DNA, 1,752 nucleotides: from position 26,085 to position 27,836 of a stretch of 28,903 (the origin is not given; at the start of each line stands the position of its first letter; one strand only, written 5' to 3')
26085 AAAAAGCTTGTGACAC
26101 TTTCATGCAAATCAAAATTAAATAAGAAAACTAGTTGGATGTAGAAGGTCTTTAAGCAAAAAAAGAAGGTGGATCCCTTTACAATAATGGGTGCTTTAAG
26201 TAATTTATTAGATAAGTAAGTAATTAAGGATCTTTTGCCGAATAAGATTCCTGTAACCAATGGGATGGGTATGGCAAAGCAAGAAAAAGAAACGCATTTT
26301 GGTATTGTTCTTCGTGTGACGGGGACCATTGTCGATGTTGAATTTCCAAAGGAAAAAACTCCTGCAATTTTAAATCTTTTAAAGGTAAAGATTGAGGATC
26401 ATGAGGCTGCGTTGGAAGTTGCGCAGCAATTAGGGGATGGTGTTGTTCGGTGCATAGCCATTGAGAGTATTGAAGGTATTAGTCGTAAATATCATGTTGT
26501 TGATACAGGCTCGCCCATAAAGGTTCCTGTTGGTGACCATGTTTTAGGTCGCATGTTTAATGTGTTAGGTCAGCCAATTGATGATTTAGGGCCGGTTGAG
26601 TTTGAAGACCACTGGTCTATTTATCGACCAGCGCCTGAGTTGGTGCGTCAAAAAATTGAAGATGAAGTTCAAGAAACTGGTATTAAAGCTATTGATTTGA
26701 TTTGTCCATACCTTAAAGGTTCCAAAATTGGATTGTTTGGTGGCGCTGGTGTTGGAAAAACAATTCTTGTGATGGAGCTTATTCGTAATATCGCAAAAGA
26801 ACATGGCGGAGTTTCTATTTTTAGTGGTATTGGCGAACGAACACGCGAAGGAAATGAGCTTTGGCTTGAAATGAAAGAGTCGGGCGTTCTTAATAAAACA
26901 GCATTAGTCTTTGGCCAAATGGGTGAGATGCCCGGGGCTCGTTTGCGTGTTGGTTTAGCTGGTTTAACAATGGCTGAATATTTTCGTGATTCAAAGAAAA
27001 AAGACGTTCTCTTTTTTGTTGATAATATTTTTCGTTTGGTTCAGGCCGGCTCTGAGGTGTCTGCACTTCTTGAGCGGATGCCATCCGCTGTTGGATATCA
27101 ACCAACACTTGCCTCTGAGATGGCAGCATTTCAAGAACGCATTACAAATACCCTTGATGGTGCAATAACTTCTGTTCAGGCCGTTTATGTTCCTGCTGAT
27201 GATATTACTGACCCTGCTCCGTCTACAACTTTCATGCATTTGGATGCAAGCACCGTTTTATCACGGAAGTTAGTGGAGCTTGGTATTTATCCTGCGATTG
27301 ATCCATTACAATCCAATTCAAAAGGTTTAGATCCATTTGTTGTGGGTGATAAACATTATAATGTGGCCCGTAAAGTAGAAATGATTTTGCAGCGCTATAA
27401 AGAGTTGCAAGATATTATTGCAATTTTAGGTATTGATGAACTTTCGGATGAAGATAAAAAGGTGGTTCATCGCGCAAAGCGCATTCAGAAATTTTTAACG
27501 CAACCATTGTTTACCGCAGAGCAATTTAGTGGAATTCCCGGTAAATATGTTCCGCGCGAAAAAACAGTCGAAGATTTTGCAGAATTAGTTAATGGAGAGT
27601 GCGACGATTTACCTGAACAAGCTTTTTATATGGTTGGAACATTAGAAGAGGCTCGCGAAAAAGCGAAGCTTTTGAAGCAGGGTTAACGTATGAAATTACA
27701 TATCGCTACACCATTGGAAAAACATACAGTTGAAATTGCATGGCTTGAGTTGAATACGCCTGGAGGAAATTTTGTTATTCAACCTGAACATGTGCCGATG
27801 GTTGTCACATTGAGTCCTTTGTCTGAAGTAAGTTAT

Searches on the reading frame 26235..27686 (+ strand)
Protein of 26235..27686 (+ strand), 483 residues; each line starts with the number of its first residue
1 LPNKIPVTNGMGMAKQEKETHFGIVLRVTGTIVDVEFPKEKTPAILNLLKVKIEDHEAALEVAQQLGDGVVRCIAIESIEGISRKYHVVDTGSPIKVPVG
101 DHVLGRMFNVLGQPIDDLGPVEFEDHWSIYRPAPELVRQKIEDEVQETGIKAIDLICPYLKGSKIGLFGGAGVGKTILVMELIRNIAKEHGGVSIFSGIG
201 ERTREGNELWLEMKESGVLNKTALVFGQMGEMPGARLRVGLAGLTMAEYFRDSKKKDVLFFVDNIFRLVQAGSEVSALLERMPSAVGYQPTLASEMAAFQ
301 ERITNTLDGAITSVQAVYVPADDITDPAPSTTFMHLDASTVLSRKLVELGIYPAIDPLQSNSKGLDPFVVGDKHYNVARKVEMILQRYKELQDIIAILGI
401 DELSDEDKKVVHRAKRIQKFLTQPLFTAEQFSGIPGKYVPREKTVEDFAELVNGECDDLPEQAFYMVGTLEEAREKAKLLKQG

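Call 11: search_protein_families(library=pfam, proteins=[window:26235-27686:+], max_evalue=0.001)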
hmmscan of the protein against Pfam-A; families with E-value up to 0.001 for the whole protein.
window:26235-27686:+ (483 aa): 3 families
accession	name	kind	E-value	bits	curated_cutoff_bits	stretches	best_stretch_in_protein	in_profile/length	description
PF00006.31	ATP-synt_ab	-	4e-70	236.2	29.5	1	149-362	1-213/213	ATP synthase alpha/beta family, nucleotide-binding domain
PF02874.29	ATP-synt_ab_N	-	4e-16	59.7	20.9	1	25-92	1-69/69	ATP synthase alpha/beta family, beta-barrel domain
PF22919.1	ATP-synt_VA_C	-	1.9e-14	54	24.7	1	370-440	8-80/101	C-terminal domain of V and A type ATP synthase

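Call 89: search_protein_families(library=ncbifam, proteins=[window:26235-27686:+], max_evalue=0.00001)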
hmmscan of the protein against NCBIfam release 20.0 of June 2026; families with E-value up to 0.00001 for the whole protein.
window:26235-27686:+ (483 aa): 34 families (the best 25 are shown)
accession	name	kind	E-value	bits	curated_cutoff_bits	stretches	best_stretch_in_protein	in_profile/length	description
TIGR01039.1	atpD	equivalog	3.9e-226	751.2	462.85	1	23-479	3-461/462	F0F1 ATP synthase subunit beta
TIGR03305.1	alt_F1F0_F1_bet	exception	2.1e-178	593.7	752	1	23-473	1-449/449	alternate F1F0 ATPase, F1 subunit beta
NF045858.1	glide_MMOB1670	exception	1.4e-147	493.3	850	1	9-478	216-691/705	MMOB1670 family gliding motility ATPase complex subunit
NF045934.1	MSC_0618_beta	exception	3.1e-130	435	570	1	24-471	2-448/451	MSC_0618 family F1-like ATPase beta subunit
TIGR02546.1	III_secr_ATP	equivalog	4.1e-65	220.1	604.75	1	20-431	4-411/423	type III secretion system ATPase SctN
TIGR03496.1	FliI_clade1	equivalog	2.1e-63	214.5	619.1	1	23-429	1-402/414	flagellar protein export ATPase FliI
TIGR01026.1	fliI_yscN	subfamily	3.2e-62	210.7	379.5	1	15-431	17-428/440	FliI/YscN family ATPase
TIGR03497.1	FliI_clade2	equivalog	8.6e-61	206.1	629.8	1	23-425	1-396/413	flagellar protein export ATPase FliI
TIGR03498.1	FliI_clade3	equivalog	4e-58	197.1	587.45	1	23-424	1-400/418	flagellar protein export ATPase FliI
NF005391.0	PRK06936.1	equivalog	5.5e-57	193.5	657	1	23-429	25-425/439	type III secretion system ATPase SctN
NF006290.1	PRK08472.1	equivalog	6.3e-54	183.4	644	1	14-427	11-418/433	flagellar protein export ATPase FliI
NF005295.0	PRK06820.1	equivalog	1.4e-50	172.5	690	1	18-425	26-422/440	EscN/YscN/HrcN family type III secretion system ATPase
NF006575.0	PRK09099.1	subfamily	2.4e-48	165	706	1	16-424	21-423/443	type III secretion system ATPase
NF006012.0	PRK08149.1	equivalog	9.2e-47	159.9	594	1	25-431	13-419/431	type III secretion system ATPase SctN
NF003235.0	PRK04196.1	subfamily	1.2e-46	159.4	349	1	25-423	9-416/462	V-type ATP synthase subunit B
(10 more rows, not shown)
